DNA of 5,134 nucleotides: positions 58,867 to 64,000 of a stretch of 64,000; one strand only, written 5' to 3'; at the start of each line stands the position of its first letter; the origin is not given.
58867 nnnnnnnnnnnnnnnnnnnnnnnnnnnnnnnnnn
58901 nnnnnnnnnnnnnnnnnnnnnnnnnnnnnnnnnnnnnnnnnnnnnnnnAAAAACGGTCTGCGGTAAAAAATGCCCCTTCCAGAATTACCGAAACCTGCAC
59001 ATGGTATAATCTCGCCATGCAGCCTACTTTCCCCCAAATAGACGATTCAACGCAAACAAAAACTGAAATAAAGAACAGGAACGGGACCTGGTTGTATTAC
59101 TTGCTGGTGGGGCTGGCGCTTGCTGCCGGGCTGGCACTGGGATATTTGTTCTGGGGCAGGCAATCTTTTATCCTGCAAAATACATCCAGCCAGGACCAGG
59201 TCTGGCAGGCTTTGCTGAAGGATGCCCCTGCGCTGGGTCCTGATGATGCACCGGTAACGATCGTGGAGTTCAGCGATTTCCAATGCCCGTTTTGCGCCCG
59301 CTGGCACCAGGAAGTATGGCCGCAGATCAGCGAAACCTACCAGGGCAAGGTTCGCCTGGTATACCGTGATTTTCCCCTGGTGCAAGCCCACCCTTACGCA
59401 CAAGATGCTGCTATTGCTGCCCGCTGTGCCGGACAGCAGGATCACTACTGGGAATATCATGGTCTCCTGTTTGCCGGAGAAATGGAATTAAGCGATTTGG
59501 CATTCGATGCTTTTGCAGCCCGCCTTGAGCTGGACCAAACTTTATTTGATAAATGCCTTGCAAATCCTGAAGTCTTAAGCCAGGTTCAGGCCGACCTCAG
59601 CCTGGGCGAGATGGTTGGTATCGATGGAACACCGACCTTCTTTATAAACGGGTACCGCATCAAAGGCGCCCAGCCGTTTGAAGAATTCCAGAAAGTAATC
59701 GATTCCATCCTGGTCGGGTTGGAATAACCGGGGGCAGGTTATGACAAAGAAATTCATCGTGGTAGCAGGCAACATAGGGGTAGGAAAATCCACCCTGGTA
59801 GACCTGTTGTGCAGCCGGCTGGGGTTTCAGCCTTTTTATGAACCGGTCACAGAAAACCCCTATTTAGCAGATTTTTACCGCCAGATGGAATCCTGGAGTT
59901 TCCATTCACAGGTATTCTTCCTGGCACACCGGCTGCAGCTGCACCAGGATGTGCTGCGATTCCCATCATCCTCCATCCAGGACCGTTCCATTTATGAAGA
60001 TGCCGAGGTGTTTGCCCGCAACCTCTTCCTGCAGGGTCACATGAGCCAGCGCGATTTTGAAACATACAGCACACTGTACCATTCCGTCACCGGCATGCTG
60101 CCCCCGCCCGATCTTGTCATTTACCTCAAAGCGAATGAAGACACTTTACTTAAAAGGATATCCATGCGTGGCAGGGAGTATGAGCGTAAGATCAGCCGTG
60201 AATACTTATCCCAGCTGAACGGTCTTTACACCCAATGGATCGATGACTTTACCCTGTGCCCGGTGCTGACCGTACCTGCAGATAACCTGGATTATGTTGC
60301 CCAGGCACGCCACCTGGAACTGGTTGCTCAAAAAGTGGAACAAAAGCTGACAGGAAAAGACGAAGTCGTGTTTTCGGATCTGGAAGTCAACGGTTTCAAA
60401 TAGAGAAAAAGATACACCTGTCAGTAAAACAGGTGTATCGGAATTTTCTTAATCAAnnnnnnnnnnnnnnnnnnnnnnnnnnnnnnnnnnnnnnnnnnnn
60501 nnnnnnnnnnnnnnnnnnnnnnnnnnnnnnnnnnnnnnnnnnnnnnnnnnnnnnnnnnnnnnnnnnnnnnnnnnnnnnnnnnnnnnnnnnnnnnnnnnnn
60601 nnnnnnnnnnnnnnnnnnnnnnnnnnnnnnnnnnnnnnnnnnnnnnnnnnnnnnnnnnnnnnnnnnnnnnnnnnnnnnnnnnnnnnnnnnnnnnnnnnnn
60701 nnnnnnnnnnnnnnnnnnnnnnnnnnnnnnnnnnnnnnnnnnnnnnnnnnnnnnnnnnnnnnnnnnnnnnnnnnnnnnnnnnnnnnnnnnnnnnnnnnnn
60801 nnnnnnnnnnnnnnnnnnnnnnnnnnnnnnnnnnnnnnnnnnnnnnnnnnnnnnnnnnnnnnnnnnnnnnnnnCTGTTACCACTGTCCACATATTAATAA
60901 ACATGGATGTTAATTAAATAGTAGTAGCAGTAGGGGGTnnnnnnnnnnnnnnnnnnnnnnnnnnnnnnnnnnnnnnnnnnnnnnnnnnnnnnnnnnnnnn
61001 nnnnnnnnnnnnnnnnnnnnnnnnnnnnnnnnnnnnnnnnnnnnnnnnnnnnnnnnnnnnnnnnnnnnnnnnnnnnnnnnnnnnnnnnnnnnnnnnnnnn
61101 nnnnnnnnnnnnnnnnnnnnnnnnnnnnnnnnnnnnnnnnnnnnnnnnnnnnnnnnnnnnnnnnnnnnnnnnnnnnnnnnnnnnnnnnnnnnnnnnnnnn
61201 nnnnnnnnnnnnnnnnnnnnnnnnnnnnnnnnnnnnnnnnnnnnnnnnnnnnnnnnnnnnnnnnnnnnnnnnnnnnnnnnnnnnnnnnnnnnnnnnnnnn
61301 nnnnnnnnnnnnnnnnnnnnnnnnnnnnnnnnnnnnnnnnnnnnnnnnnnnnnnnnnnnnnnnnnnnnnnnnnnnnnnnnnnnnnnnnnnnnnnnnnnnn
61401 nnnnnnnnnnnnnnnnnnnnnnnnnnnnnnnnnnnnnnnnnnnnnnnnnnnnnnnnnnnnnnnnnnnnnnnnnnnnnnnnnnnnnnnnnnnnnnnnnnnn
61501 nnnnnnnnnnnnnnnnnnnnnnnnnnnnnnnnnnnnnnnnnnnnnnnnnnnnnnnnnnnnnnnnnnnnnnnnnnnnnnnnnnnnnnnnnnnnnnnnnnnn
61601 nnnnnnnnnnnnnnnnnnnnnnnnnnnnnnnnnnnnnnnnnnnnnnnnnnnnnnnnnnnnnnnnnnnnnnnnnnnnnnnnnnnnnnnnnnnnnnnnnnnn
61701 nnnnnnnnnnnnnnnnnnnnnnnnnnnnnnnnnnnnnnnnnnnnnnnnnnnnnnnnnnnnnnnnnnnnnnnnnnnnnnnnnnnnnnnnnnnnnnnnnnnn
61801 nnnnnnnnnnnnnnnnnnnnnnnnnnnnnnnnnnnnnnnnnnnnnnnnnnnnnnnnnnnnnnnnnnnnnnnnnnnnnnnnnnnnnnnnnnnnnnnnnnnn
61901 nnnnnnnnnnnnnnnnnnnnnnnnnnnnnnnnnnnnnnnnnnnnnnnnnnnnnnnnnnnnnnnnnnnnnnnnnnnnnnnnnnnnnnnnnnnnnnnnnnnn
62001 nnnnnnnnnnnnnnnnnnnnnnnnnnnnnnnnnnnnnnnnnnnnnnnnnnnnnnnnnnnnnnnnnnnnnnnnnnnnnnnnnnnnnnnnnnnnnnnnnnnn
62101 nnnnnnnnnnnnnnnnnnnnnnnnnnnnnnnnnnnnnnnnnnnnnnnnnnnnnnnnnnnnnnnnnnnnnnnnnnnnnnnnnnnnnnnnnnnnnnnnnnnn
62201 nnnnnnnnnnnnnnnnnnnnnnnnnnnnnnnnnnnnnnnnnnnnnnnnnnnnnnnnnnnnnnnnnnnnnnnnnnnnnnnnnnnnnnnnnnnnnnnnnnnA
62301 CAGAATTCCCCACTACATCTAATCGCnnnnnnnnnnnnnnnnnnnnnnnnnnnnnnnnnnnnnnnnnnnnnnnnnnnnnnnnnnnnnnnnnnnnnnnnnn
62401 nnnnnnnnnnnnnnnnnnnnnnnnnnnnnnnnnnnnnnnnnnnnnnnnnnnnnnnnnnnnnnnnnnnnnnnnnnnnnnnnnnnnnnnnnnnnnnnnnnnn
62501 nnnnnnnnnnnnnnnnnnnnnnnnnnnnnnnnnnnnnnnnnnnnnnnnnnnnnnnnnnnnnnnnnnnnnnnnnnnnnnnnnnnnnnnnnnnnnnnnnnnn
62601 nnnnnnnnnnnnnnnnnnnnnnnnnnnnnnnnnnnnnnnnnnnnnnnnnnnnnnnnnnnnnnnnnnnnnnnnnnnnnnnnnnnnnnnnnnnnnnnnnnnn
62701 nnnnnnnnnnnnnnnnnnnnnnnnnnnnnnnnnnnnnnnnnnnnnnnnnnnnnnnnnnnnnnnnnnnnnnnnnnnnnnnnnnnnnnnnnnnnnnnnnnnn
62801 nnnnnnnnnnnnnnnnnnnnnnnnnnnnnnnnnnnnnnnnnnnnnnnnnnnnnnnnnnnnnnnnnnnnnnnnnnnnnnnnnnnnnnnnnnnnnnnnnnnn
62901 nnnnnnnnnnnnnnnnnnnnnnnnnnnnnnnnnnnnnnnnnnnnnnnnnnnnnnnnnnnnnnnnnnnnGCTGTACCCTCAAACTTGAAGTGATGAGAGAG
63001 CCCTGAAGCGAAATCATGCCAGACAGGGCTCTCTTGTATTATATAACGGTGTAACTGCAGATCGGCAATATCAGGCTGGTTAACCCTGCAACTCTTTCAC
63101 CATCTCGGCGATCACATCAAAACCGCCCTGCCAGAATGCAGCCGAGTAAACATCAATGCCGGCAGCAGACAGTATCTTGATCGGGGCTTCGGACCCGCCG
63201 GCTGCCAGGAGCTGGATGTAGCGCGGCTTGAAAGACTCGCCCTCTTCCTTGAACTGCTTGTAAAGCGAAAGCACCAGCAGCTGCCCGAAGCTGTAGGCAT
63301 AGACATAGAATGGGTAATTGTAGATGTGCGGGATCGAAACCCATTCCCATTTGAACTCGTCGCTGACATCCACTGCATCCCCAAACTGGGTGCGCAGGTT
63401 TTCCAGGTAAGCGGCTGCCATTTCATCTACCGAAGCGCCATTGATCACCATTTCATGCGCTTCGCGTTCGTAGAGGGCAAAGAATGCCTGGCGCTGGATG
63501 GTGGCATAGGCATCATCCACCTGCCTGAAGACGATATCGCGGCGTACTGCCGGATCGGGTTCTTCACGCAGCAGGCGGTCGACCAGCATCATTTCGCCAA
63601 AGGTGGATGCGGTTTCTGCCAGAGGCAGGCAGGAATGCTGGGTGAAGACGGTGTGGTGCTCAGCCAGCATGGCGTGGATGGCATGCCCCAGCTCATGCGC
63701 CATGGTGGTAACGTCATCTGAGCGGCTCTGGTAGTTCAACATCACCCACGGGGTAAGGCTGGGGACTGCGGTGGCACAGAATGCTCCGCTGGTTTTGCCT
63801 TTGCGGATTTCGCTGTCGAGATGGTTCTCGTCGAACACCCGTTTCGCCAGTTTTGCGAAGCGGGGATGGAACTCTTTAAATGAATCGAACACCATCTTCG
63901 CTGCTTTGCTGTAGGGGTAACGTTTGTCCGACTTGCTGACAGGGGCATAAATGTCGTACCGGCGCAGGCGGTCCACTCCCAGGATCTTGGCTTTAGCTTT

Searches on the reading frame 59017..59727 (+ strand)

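Call 42: search_protein_families(library=pfam, proteins=[window:59017-59727:+], max_evalue=0.0001)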
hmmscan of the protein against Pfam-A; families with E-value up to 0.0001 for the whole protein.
window:59017-59727:+ (236 aa): 3 families
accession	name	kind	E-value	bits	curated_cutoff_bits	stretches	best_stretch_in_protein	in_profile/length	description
PF13462.12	Thioredoxin_4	-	3.7e-34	118.7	23.2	1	70-229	5-164/165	Thioredoxin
PF01323.26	DSBA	-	3.8e-17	63.1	25.6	1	81-228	1-190/191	DSBA-like thioredoxin domain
PF13098.12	Thioredoxin_2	-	5.1e-10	40.1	27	1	81-227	8-103/104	Thioredoxin-like domain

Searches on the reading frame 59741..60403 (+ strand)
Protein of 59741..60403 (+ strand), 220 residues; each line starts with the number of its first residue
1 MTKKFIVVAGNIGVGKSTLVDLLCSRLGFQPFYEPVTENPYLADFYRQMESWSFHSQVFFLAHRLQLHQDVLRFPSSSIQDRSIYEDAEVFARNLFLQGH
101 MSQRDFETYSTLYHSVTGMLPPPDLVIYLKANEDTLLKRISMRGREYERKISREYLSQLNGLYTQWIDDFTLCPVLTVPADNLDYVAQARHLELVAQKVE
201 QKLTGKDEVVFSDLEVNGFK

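Call 42: search_protein_families(library=pfam, proteins=[window:59741-60403:+], max_evalue=0.0001)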
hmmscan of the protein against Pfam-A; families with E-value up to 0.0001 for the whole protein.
window:59741-60403:+ (220 aa): 3 families
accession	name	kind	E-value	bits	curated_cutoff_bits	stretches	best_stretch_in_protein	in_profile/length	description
PF01712.25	dNK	-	1.2e-53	182.3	27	1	6-201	1-200/203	Deoxynucleoside kinase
PF13238.12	AAA_18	-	4.2e-07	30.9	29.4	1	6-149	1-117/128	AAA domain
PF02223.23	Thymidylate_kin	-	4e-05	23.8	27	0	13-152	6-147/185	Thymidylate kinase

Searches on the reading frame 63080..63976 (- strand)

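Call 29: search_protein_families(library=pfam, proteins=[window:63080-63976:-], max_evalue=0.00001)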
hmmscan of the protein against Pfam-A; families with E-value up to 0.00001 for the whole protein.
window:63080-63976:- (298 aa): 1 family
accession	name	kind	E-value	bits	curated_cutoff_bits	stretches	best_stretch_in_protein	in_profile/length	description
PF01432.26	Peptidase_M3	-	2.8e-35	123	27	1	43-284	179-453/457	Peptidase family M3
